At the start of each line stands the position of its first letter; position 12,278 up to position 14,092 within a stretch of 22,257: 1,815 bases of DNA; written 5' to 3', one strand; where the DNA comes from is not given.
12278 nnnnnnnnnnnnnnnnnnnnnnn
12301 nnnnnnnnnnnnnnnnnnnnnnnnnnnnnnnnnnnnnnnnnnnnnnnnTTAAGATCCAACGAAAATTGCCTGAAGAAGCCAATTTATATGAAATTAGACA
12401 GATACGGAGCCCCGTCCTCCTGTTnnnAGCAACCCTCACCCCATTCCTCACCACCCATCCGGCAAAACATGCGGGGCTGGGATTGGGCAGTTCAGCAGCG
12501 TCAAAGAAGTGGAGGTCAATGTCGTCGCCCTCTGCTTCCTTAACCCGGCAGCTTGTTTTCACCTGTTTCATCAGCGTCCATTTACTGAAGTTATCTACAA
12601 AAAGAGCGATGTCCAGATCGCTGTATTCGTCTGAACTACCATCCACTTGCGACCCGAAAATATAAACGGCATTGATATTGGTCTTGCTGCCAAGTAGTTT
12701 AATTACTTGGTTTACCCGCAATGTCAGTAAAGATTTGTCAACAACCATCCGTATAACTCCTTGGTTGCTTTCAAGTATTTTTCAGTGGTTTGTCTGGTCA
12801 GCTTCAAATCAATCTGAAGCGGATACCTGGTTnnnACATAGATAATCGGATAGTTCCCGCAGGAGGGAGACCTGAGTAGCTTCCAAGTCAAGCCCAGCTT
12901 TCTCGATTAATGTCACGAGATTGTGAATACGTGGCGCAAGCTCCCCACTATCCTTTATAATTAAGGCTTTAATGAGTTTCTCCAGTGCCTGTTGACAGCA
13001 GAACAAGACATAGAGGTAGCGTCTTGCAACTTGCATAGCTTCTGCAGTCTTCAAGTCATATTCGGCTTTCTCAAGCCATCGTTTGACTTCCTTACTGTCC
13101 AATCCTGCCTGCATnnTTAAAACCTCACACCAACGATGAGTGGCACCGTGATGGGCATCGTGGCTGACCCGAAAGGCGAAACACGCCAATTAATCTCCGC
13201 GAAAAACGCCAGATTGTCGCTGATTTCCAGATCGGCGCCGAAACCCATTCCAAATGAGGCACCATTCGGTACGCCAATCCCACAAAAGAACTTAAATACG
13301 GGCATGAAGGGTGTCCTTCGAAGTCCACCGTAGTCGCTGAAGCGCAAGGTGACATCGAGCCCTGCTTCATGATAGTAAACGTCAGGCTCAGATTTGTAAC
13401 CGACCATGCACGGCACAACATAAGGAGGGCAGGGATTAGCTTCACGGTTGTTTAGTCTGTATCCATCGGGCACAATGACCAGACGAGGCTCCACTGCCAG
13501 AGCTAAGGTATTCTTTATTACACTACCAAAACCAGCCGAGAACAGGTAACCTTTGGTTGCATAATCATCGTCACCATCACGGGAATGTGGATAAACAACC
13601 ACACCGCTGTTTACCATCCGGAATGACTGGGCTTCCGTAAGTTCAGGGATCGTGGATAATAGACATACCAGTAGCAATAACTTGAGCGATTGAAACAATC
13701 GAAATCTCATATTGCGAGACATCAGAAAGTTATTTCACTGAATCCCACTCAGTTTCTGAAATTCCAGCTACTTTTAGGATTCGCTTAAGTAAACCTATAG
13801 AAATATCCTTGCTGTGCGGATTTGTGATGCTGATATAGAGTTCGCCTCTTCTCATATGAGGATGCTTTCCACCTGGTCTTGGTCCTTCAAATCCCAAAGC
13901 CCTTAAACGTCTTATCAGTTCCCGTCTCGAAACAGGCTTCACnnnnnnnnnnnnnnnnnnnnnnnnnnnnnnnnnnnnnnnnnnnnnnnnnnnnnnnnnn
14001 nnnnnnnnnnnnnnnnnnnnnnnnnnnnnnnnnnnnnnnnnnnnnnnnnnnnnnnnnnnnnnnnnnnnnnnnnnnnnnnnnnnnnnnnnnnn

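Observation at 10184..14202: Dense same-strand array of four toxin-antitoxin modules plus remnants and orphan genes. It resembles a cassette array or toxin-antitoxin island.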

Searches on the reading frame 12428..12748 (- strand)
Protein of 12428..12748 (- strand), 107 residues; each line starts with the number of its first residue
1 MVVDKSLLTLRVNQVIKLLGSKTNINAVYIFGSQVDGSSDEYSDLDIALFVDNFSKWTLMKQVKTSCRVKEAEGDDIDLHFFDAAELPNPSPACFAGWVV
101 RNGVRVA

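Call 8: search_protein_families(library=pfam, max_evalue=0.05, proteins=[window:12428-12748:-])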
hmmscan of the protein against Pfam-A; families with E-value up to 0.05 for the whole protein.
window:12428-12748:- (107 aa): 4 families
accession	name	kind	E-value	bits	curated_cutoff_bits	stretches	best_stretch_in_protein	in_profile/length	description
PF18765.7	Polbeta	-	1.7e-11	44.5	26.9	1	13-85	1-72/93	Polymerase beta, Nucleotidyltransferase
PF01909.29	NTP_transf_2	-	1.6e-07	32.1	21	1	14-87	3-79/93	Nucleotidyltransferase domain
PF04439.18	Adenyl_transf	-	0.00082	19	22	1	15-58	11-56/279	Streptomycin adenylyltransferase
PF22600.2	MTPAP-like_central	-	0.0012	19.4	27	1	11-56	28-68/139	Poly(A) RNA polymerase, mitochondrial-like, central palm domain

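Call 28: search_protein_families(library=ncbifam, max_evalue=0.01, proteins=[window:12428-12748:-])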
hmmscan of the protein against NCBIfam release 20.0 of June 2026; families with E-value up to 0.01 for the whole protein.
window:12428-12748:- (107 aa): 6 families
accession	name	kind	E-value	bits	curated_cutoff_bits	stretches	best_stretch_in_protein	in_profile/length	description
NF047752.1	MntA_antitoxin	equivalog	1.6e-10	40.8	60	1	21-87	3-67/106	type VII toxin-antitoxin system MntA family adenylyltransferase antitoxin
NF040958.1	linco_LnuH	exception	0.00072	19.1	540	1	15-63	10-58/256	lincosamide nucleotidyltransferase Lnu(H)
NF012212.1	ANT_9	subfamily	0.0027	17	340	1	12-53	6-49/249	aminoglycoside nucleotidyltransferase ANT(9)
NF010309.0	PRK13746.1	subfamily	0.0043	16.4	193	1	13-52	14-55/263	aminoglycoside adenylyltransferase family protein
NF033220.1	ANT_3pp_II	equivalog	0.0047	16.3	400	1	17-61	16-58/258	ANT(3'')-II family aminoglycoside nucleotidyltransferase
NF012157.0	ANT_3pp_I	equivalog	0.0069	15.7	375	1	22-52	19-49/256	AadA family aminoglycoside 3''-O-nucleotidyltransferase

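Call 29: search_protein_families(library=padloc, max_evalue=0.01, proteins=[window:12428-12748:-])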
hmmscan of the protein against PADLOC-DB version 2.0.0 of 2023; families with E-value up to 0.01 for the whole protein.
window:12428-12748:- (107 aa): 7 families
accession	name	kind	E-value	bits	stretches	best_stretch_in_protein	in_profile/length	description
PDLC04907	PDC-S09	-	2.7e-05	22.2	1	12-59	14-61/114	-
PDLC04904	PDC-S09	-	0.00015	19.9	1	14-79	14-77/104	-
PDLC04906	PDC-S09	-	0.0002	19.7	1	14-78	13-76/98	-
PDLC04902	PDC-S09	-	0.00056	18.2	1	15-55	11-51/97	-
PDLC04903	PDC-S09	-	0.00059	18.1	1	23-55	24-57/108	-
PDLC04368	PDC-M05A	-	0.0014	16.5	1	18-65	100-147/201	-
PDLC04905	PDC-S09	-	0.0025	16.1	1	14-49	10-46/101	-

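Call 34: find_homologous_proteins(query=window:12428-12748:-, max_evalue=0.00001)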
Query window:12428-12748:- (107 aa): 7 proteins with E <= 0.00001 among 12 candidates.
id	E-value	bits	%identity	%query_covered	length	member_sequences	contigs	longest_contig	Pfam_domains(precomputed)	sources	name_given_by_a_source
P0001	2.1e-64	232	100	100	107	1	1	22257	PF18765.8,PF01909.30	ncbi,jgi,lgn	-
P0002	3.0e-50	187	76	99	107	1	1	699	PF18765.8,PF01909.30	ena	-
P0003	8.3e-50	185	78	99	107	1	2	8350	PF18765.8,PF01909.30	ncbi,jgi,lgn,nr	ncbi:MAG: nucleotidyltransferase domain-containing protein [Calditrichaeota bacterium]|nr:nucleotidy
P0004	2.7e-44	167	70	99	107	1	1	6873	PF18765.8,PF01909.30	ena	-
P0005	1.3e-42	162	66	100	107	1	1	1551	PF18765.8,PF01909.30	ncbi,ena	-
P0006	2.8e-33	132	57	97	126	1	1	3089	PF18765.8,PF01909.30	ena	-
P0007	1.6e-20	91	46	91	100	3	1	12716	PF18765.8,PF01909.30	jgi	-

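Call 36: find_encoding_contigs(protein=P0003, flank=5000, max_places=4)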
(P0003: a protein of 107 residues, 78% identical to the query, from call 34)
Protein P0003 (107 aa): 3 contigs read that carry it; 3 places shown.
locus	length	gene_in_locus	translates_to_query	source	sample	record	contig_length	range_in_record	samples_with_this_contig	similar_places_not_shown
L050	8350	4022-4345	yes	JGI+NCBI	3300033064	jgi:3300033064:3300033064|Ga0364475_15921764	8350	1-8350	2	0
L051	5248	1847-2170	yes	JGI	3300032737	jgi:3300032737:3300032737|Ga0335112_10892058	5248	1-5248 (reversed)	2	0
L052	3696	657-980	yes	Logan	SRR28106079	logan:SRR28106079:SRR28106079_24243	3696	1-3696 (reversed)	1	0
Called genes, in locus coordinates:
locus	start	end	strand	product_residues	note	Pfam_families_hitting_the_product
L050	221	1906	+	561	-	PF00749:tRNA-synt_1c, PF03950:tRNA-synt_1c_C, PF20974:tRNA-synt_1c_C2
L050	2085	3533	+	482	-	PF01145:Band_7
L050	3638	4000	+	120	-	PF10861:DUF2784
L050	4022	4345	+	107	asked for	PF01909:NTP_transf_2 (weak), PF18765:Polbeta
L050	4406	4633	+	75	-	PF21748:UPF0150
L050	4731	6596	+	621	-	PF00580:UvrD-helicase, PF01443:Viral_helicase1 (faint), PF13245:AAA_19, PF13361:UvrD_C, PF13538:UvrD_C_2 (weak)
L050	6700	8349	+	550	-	PF00155:Aminotran_1_2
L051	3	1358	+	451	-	?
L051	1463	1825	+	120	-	PF10861:DUF2784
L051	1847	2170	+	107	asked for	PF01909:NTP_transf_2 (weak), PF18765:Polbeta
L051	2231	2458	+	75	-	PF21748:UPF0150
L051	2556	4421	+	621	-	PF00580:UvrD-helicase, PF01443:Viral_helicase1 (faint), PF13245:AAA_19, PF13361:UvrD_C, PF13538:UvrD_C_2 (weak)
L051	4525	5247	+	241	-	?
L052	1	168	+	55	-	?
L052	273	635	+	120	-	PF10861:DUF2784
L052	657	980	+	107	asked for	PF01909:NTP_transf_2 (weak), PF18765:Polbeta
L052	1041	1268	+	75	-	PF21748:UPF0150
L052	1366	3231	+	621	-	PF00580:UvrD-helicase, PF01443:Viral_helicase1 (faint), PF13245:AAA_19, PF13361:UvrD_C, PF13538:UvrD_C_2 (weak)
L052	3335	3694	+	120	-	?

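Call 37: find_encoding_contigs(protein=P0004, flank=5000, max_places=4)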
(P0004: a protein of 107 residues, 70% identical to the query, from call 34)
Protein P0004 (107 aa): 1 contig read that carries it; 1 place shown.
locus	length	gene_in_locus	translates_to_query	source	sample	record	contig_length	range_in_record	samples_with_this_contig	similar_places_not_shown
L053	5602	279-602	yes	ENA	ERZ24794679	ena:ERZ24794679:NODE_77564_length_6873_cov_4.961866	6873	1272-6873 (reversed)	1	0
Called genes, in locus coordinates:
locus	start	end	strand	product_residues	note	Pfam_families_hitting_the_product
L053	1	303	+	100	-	?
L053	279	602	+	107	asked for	PF01909:NTP_transf_2 (weak), PF18765:Polbeta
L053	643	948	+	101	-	PF01909:NTP_transf_2, PF18765:Polbeta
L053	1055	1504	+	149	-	-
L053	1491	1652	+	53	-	-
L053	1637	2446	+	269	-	-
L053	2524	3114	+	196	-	PF13671:AAA_33 (weak), PF06414:Zeta_toxin (weak)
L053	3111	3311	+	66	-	-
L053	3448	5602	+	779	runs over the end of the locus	PF00155:Aminotran_1_2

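Call 42: find_encoding_contigs(protein=P0008, flank=10000, max_places=4)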
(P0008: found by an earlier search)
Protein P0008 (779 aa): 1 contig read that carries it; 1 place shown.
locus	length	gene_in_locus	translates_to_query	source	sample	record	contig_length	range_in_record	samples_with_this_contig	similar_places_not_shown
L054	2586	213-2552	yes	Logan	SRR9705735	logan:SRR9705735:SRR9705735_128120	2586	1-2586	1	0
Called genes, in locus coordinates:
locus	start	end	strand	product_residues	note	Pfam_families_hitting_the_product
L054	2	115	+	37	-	?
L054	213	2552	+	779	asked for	PF00155:Aminotran_1_2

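Call 70: search_protein_families(library=pfam, alignment_id=A2, max_evalue=0.001)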
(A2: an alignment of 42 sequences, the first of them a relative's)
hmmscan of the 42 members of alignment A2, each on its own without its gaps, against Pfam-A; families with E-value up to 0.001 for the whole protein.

A. member 1, P0009 (193 aa): 0 families

B. families by the number of members that match (of 42 scanned): 2 families
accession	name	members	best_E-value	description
PF06803.17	DUF1232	1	1.2e-09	Protein of unknown function (DUF1232)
PF09763.15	Sec3_CC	1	0.0002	Exocyst complex component Sec3, coiled-coil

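Call 71: search_solved_structures(query=A2, max_evalue=1)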
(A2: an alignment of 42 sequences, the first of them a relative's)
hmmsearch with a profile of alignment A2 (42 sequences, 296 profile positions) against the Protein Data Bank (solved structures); distinct sequences matched with E-value up to 1: 0.

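Call 78: predict_structure(alignment_id=A2)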
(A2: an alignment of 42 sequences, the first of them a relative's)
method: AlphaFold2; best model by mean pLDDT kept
length: 193 residues; sequences in the alignment: 42
mean_pLDDT: 93.4   pTM: 0.88
mean pLDDT of the five models: 93.4, 92.9, 92.6, 91.7, 90.1
residues with pLDDT >= 90: 161; 70-90: 27; 50-70: 5; < 50: 0
segments of 3 or more residues with pLDDT < 50: none
pLDDT, mean of each block of 10 residues (from residue 1): 97 95 97 96 87 98 98 97 97 95 97 96 91 91 89 81 90 95 94 73
secondary structure, 60 per line:
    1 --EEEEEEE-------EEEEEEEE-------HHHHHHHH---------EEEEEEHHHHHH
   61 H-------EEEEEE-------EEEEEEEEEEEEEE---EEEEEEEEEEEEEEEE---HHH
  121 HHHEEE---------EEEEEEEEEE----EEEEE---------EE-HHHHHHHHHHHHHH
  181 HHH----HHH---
elements in order: E3-9 E17-24 H32-39 E49-54 H55-61 E69-74 E82-95 E99-114 H118-123 E124-126 E136-145 E150-154 H167-183

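Call 82: fold_search(model_id=the predicted structure, library=pdb)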
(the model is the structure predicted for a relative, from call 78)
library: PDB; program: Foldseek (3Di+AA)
matches with E <= 10: 262; with E <= 0.001: 0
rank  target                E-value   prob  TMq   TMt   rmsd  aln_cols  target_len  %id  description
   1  6yfd_AC               1.8e-01  0.10  0.14  0.15  18.7       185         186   12  Virus-like particle of Beihai levi-like virus 14 (released 2020-09-02)
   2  6yfd_AB               2.1e-01  0.08  0.14  0.14  21.8       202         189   11  Virus-like particle of Beihai levi-like virus 14 (released 2020-09-02)
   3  3f7p_D                2.1e-01  0.04  0.12  0.12  25.5       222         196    8  Crystal structure of a complex between integrin beta4 and plectin (released 2009-03-10)
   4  6yfd_AA               2.3e-01  0.10  0.14  0.14  18.6       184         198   12  Virus-like particle of Beihai levi-like virus 14 (released 2020-09-02)
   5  6vls_D                4.4e-01  0.04  0.13  0.04  18.2       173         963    9  Structure of C-terminal fragment of Vip3A toxin (released 2020-07-22)
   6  6xd4                  5.2e-01  0.04  0.15  0.07  21.2       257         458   11  CDC-like protein (released 2021-04-21)
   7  8g33                  1.0e+00  0.03  0.17  0.09  19.6       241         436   11  Activated form of a CDCL long protein (released 2024-02-07)
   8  6xsz_B                1.2e+00  0.03  0.12  0.06  12.1       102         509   12  The structure of the M60 catalytic domain from Clostridium perfringens ZmpC (released 2021-02-03)
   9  7bbh_A                1.2e+00  0.01  0.08  0.03  19.9       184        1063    8  Structure of Coronavirus Spike from Smuggled Guangdong Pangolin (released 2020-12-30)
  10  8sod_B                1.3e+00  0.01  0.11  0.06  16.8       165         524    7  Phosphoinositide phosphate 3 kinase gamma bound with ADP and two Gbetagamma subunits in State 1 (released 2024-04-03)
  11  8f8q_G                1.5e+00  0.04  0.16  0.12  16.0       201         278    8  Cryo-EM structure of the CapZ-capped barbed end of F-actin (released 2023-06-07)
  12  9sob_D                1.6e+00  0.01  0.10  0.03  21.1       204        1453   10  Structural Model of the Nuclear Pore Complex in Arabidopsis thaliana (released 2025-11-05)
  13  9uym_C                1.6e+00  0.01  0.13  0.12  19.0       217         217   10  Composite map of the G protein-coupled receptor 1 (GPR1) bound to chemerin and beta-arrestin 2 (released 2025-11-19)
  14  8ho7_A                1.6e+00  0.01  0.10  0.04  18.5       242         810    8  The cryo-EM structure of cellobiose phosphorylase from Clostridium thermocellum (released 2023-12-13)
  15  6vls_C                1.7e+00  0.03  0.15  0.05  17.9       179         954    7  Structure of C-terminal fragment of Vip3A toxin (released 2020-07-22)
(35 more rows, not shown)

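Call 91: fold_search(model_id=the predicted structure, library=viral)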
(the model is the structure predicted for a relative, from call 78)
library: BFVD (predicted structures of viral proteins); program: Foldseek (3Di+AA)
matches with E <= 10: 368; with E <= 0.001: 0
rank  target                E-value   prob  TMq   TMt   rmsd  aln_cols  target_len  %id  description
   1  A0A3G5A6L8            6.1e-02  0.28  0.21  0.24  12.4       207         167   12  Uncharacterized protein [Harvfovirus sp.]
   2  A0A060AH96            1.3e-01  0.28  0.17  0.24  13.5       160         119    9  (no name in the UniProt tables at hand)
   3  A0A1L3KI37            1.7e-01  0.11  0.15  0.15  19.2       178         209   12  Uncharacterized protein [Beihai levi-like virus 14]
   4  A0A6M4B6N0            3.3e-01  0.04  0.12  0.13  18.3       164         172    8  Capsid protein [Cressdnaviricota sp.]
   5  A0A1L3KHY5            4.1e-01  0.08  0.14  0.19  16.2       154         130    5  Uncharacterized protein [Beihai levi-like virus 17]
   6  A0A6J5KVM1            4.3e-01  0.03  0.13  0.07  21.0       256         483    8  Uncharacterized protein [uncultured Caudovirales phage]
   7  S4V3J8                5.4e-01  0.04  0.16  0.06  23.6       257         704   12  (no name in the UniProt tables at hand)
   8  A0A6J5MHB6            5.7e-01  0.08  0.18  0.16  14.7       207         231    8  Uncharacterized protein [uncultured Caudovirales phage]
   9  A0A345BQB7            6.0e-01  0.05  0.15  0.10  17.8       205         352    9  (no name in the UniProt tables at hand)
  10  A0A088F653            6.7e-01  0.09  0.19  0.09  16.0       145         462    8  Bel2 protein [Brown greater galago prosimian foamy virus]
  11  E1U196                6.7e-01  0.01  0.09  0.08  19.9       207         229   12  Spike glycoprotein (Fragment) [Human coronavirus HKU1]
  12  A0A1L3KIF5            7.1e-01  0.04  0.14  0.18  15.6       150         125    7  Capsid protein [Hubei levi-like virus 2]
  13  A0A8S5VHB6            7.5e-01  0.05  0.16  0.13  18.9       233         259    7  Uncharacterized protein [Myoviridae sp. ctkfK18]
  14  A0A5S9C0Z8            7.9e-01  0.08  0.18  0.22  15.8       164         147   11  Uncharacterized protein [Tenacibaculum phage PTm1]
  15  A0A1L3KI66            7.9e-01  0.06  0.15  0.18  16.6       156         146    9  Uncharacterized protein [Beihai levi-like virus 9]
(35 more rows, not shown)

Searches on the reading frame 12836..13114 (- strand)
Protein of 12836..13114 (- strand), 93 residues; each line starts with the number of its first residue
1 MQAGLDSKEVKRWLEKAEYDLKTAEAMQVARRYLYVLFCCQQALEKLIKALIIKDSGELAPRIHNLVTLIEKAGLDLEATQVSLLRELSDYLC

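Call 8: search_protein_families(library=pfam, max_evalue=0.05, proteins=[window:12836-13114:-])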
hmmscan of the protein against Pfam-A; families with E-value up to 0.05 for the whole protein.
window:12836-13114:- (93 aa): 1 family
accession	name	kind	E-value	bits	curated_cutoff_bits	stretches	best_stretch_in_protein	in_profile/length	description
PF05168.19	HEPN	-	4e-16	59.7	22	1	10-89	1-81/117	HEPN domain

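Call 28: search_protein_families(library=ncbifam, max_evalue=0.01, proteins=[window:12836-13114:-])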
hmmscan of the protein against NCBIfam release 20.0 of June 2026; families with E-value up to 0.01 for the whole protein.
window:12836-13114:- (93 aa): 0 families

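Call 29: search_protein_families(library=padloc, max_evalue=0.01, proteins=[window:12836-13114:-])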
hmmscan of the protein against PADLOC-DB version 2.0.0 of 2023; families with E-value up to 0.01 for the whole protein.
window:12836-13114:- (93 aa): 0 families

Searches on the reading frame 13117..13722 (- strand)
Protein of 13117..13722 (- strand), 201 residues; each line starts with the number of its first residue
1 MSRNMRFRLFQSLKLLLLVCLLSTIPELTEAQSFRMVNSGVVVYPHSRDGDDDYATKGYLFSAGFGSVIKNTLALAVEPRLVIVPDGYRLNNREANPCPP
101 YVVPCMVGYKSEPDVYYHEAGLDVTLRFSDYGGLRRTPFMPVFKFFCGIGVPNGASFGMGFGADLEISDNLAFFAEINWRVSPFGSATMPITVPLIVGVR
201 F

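Call 6: search_protein_families(library=pfam, max_evalue=0.01, proteins=[window:13117-13722:-])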
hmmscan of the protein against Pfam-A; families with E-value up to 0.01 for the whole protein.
window:13117-13722:- (201 aa): 0 families

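Call 28: search_protein_families(library=ncbifam, max_evalue=0.01, proteins=[window:13120-13722:-])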
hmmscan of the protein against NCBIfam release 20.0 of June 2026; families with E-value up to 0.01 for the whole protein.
window:13120-13722:- (201 aa): 0 families

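Call 29: search_protein_families(library=padloc, max_evalue=0.01, proteins=[window:13120-13722:-])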
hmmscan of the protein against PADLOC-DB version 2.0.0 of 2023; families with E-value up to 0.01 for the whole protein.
window:13120-13722:- (201 aa): 0 families

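Call 68: search_solved_structures(query=window:13120-13722:-, max_evalue=1)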
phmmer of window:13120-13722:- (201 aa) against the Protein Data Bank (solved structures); distinct sequences matched with E-value up to 1: 1.
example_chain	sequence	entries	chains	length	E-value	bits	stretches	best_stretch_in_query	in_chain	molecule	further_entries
1ixd_A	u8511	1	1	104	0.7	12.5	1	147-185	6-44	Cylindromatosis tumour-suppressor CYLD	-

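Call 90: search_protein_families(library=phrogs, max_evalue=0.01, proteins=[window:13120-13722:-])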
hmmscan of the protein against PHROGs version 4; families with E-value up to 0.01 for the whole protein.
window:13120-13722:- (201 aa): 0 families

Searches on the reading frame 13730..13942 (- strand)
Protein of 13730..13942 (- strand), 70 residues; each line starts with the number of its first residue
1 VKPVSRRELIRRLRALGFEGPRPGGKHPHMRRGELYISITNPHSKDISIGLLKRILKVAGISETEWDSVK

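Call 6: search_protein_families(library=pfam, max_evalue=0.01, proteins=[window:13730-13942:-])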
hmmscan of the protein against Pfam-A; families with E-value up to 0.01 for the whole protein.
window:13730-13942:- (70 aa): 1 family
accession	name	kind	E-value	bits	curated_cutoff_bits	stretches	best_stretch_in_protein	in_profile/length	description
PF07927.17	HicA_toxin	-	3.6e-12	46.6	27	1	7-61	2-58/58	HicA toxin of bacterial toxin-antitoxin,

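Call 28: search_protein_families(library=ncbifam, max_evalue=0.01, proteins=[window:13733-13942:-])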
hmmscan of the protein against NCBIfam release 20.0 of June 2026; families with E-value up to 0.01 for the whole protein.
window:13733-13942:- (70 aa): 0 families

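Call 29: search_protein_families(library=padloc, max_evalue=0.01, proteins=[window:13733-13942:-])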
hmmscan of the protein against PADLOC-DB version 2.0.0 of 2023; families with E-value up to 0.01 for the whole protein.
window:13733-13942:- (70 aa): 0 families
